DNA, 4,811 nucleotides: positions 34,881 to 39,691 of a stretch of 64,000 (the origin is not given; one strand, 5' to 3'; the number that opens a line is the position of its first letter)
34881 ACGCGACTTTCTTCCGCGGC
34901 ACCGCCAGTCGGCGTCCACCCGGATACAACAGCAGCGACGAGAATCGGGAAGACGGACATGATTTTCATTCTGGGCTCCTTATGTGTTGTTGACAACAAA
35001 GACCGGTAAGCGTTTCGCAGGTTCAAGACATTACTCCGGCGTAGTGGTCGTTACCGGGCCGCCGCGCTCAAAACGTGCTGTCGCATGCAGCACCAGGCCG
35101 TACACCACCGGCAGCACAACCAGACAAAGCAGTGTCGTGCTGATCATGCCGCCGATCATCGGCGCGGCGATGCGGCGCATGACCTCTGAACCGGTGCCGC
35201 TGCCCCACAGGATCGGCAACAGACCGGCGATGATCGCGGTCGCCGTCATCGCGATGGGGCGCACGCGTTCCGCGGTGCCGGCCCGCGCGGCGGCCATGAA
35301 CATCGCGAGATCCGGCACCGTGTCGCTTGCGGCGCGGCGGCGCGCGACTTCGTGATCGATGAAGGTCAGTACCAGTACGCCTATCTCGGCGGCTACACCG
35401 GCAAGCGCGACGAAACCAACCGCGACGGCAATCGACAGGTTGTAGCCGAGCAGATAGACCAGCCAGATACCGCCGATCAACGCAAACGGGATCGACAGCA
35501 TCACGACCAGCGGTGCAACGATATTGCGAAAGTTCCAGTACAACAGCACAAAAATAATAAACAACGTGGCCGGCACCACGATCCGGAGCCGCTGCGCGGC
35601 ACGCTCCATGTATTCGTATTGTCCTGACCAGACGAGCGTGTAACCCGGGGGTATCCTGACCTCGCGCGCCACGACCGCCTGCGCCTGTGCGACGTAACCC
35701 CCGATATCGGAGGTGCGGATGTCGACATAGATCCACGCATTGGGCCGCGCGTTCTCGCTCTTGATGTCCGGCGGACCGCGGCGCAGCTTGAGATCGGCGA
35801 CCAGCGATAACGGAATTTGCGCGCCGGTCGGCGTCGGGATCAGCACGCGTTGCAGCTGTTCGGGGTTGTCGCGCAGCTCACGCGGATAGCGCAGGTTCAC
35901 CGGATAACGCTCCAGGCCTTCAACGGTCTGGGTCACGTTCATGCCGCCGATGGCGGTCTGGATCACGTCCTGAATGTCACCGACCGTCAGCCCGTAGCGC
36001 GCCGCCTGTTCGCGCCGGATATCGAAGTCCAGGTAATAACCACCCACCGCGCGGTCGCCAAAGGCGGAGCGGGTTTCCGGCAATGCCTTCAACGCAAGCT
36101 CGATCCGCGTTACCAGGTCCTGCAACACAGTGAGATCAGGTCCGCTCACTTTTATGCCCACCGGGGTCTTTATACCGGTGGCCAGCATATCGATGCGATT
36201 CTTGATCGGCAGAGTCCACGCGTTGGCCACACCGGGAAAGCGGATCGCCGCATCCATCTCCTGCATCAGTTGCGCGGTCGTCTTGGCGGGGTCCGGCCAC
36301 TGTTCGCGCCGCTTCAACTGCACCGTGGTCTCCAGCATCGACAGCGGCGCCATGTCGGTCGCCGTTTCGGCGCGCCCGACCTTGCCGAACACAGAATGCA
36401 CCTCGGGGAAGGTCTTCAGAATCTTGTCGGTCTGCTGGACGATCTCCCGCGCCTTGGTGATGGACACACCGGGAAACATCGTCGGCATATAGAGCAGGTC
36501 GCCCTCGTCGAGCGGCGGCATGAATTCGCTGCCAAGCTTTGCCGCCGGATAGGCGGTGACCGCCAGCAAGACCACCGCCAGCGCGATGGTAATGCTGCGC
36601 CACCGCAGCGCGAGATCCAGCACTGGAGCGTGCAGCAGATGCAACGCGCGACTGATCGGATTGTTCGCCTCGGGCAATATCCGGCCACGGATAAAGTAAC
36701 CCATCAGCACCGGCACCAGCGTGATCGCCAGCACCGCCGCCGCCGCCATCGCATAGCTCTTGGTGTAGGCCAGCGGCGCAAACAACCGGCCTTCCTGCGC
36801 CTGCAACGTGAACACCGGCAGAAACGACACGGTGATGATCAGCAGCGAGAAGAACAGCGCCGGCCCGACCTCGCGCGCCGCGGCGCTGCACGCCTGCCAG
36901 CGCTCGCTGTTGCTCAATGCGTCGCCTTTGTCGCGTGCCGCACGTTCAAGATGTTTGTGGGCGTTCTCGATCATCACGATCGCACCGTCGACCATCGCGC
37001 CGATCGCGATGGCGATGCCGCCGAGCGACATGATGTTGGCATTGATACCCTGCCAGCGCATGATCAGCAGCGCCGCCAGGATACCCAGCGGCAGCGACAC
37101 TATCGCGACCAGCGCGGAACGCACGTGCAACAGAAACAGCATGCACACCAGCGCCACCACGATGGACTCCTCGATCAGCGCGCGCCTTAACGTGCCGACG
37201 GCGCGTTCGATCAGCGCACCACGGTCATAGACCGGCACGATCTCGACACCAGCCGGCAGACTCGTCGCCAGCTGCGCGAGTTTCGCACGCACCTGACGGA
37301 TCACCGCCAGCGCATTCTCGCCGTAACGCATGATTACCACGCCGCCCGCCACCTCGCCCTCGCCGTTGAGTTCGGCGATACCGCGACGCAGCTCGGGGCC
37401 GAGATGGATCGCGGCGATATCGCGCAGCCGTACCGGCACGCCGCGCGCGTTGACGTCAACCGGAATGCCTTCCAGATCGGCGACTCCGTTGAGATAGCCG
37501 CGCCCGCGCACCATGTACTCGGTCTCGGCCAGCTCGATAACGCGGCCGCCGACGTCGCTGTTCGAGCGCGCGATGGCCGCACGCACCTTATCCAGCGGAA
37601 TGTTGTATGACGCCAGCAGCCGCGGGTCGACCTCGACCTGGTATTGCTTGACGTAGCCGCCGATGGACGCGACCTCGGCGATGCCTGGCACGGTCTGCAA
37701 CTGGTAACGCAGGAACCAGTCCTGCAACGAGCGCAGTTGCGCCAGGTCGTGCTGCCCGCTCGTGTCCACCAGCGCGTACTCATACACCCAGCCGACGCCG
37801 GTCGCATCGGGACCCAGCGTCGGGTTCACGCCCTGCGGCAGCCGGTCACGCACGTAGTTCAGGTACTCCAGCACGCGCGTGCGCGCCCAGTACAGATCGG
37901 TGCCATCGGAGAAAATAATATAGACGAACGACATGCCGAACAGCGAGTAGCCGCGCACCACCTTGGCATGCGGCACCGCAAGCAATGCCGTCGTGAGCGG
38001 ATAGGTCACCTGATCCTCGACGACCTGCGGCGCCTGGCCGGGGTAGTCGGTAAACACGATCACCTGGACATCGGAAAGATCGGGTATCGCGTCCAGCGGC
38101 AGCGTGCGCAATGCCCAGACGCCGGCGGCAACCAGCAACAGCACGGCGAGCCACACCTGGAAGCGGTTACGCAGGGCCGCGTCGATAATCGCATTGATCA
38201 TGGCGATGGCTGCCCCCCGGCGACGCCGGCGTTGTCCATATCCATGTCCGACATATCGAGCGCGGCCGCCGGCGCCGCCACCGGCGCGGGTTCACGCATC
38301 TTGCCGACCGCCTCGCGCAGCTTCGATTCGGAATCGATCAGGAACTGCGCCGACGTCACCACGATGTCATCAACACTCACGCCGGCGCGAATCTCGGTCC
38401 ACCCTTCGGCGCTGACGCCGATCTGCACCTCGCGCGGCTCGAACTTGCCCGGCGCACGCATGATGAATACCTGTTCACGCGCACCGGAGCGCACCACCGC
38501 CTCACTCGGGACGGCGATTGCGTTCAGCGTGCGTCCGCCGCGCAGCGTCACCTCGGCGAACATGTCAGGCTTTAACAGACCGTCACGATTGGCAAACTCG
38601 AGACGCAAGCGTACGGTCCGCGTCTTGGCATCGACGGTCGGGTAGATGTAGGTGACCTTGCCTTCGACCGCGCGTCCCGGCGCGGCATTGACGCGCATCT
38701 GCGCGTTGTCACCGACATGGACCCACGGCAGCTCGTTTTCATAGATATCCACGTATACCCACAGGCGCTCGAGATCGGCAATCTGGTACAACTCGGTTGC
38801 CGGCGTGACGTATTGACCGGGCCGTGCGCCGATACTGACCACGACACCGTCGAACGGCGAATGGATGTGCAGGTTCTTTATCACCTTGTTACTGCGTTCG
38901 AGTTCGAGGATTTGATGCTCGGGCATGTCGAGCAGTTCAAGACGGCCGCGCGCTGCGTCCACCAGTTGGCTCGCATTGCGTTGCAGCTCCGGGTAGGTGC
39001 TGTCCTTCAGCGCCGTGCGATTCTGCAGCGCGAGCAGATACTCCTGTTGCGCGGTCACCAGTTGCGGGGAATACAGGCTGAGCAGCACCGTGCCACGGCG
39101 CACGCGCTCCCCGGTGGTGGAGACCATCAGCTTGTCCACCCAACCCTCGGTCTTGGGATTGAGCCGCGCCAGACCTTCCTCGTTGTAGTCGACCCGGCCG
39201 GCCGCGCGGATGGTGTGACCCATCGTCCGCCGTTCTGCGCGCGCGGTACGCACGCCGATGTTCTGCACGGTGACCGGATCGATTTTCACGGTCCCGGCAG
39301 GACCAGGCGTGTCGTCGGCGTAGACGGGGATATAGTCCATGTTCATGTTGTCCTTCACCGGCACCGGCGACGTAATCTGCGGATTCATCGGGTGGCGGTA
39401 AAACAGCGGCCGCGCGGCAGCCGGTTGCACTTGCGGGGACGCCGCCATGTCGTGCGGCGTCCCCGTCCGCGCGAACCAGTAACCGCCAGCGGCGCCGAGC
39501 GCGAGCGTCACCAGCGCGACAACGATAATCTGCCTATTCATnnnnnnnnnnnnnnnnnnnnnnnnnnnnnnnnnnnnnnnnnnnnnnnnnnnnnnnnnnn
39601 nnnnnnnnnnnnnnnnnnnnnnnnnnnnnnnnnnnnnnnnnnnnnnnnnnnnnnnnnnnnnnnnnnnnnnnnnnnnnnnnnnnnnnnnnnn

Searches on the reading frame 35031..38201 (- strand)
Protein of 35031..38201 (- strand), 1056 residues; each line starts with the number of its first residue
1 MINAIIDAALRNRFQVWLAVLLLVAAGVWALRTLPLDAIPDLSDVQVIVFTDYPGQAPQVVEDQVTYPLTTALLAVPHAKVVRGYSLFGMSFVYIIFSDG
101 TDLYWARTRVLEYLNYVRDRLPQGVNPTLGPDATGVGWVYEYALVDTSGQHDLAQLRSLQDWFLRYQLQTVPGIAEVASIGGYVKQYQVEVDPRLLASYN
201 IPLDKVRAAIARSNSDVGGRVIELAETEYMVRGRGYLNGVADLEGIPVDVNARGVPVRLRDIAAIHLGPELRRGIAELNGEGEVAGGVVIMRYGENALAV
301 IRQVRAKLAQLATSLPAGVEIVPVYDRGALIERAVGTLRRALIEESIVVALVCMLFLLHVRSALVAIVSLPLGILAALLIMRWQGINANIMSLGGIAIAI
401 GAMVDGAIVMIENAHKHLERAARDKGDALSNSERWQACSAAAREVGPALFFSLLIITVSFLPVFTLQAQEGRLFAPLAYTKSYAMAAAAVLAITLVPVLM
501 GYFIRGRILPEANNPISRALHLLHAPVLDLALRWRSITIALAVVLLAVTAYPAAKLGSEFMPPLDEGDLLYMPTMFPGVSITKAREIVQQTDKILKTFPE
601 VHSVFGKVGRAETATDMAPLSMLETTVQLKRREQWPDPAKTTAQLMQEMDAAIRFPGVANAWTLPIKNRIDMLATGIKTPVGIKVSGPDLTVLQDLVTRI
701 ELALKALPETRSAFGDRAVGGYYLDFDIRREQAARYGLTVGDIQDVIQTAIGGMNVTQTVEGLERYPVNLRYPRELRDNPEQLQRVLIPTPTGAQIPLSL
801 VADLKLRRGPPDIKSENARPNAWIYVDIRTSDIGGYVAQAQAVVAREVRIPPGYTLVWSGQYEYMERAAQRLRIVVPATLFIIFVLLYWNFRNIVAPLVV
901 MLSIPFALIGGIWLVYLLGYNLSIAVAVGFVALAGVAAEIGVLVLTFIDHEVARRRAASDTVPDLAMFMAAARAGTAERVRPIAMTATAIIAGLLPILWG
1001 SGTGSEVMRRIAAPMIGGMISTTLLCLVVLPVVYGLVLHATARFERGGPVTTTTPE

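Call 24: search_protein_families(library=ncbifam, proteins=[window:35031-38201:-], max_evalue=1e-10)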
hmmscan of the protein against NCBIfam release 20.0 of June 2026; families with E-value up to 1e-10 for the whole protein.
window:35031-38201:- (1056 aa): 11 families
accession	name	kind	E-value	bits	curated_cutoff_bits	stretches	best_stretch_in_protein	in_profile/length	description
TIGR00914.1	2A0601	subfamily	0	1268.7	701.45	1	1-1042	1-1040/1051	CusA/CzcA family heavy metal efflux RND transporter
NF033617.1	RND_permease_2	subfamily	1.4e-139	466.9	1250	1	20-1037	15-1007/1009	multidrug efflux RND transporter permease subunit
NF000282.2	RND_permease_1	subfamily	3.6e-116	389.4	1250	1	14-1037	10-1027/1029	multidrug efflux RND transporter permease subunit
TIGR00915.1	2A0602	subfamily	6.2e-99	332.3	940.35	1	17-1039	13-1030/1050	efflux RND transporter permease subunit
NF007133.0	PRK09579.1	equivalog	5.5e-80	269.2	1763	1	5-1043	3-1008/1017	multidrug efflux RND transporter permease subunit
NF007905.0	PRK10614.1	equivalog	1.8e-74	251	1774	1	19-1045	17-1016/1025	multidrug efflux RND transporter permease subunit MdtC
NF007842.1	PRK10555.1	equivalog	1.3e-67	228.5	1854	1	15-1037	11-1026/1036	multidrug efflux RND transporter permease AcrD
NF007798.0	PRK10503.1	equivalog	2.4e-67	227.4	1584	1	21-1037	28-1022/1040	MdtB/MuxB family multidrug efflux RND transporter permease subunit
NF007131.0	PRK09577.1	equivalog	2.6e-67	227.4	1768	1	16-1037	12-1022/1045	multidrug efflux RND transporter permease subunit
NF000037.1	RND_perm_OqxB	exception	2.3e-57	194.5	2200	2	14-504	13-499/1050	multidrug efflux RND transporter permease subunit OqxB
NF011706.2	PRK15127.1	equivalog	7.5e-57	192.9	2150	2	13-605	10-610/1049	multidrug efflux RND transporter permease subunit AcrB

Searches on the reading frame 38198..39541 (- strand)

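Call 24: search_protein_families(library=ncbifam, proteins=[window:38198-39541:-], max_evalue=1e-10)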
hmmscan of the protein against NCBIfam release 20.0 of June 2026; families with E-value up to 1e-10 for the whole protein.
window:38198-39541:- (447 aa): 9 families
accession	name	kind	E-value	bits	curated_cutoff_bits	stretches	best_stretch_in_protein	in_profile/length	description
NF007303.0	PRK09783.1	subfamily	3.6e-63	213.4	390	1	7-419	13-409/414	copper/silver efflux system membrane fusion protein CusB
TIGR01730.1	RND_mfp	subfamily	4e-47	160.8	94.9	1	97-409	1-320/322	efflux RND transporter periplasmic adaptor subunit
TIGR00999.1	8a0102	subfamily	3.2e-36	124.8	319.3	1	188-402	62-270/271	CzcB/NccB family metal efflux transporter periplasmic adaptor subunit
NF045680.1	DiMtlExpIhpB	equivalog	7.3e-30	104.1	450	1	211-405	125-317/326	divalent metal ion exporter adaptor subunit IhpB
NF008606.0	PRK11578.1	equivalog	3.1e-14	52.9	342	1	217-398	177-364/371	macrolide transporter subunit MacA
NF045904.1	RND-peri-MexE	equivalog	1.1e-12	47.6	714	1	225-398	173-357/390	multidrug efflux RND transporter periplasmic adaptor subunit MexE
NF033138.2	RND-peri-MexC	equivalog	1.6e-12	47.3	625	1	293-402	253-363/375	MexC family multidrug efflux RND transporter periplasmic adaptor subunit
NF007785.0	PRK10476.1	equivalog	5.9e-11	41.8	376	0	173-300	160-285/347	multidrug transporter subunit MdtN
TIGR00998.1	8a0101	subfamily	7e-11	41.6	390.8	0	214-301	195-283/334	EmrA/EmrK family multidrug efflux transporter periplasmic adaptor subunit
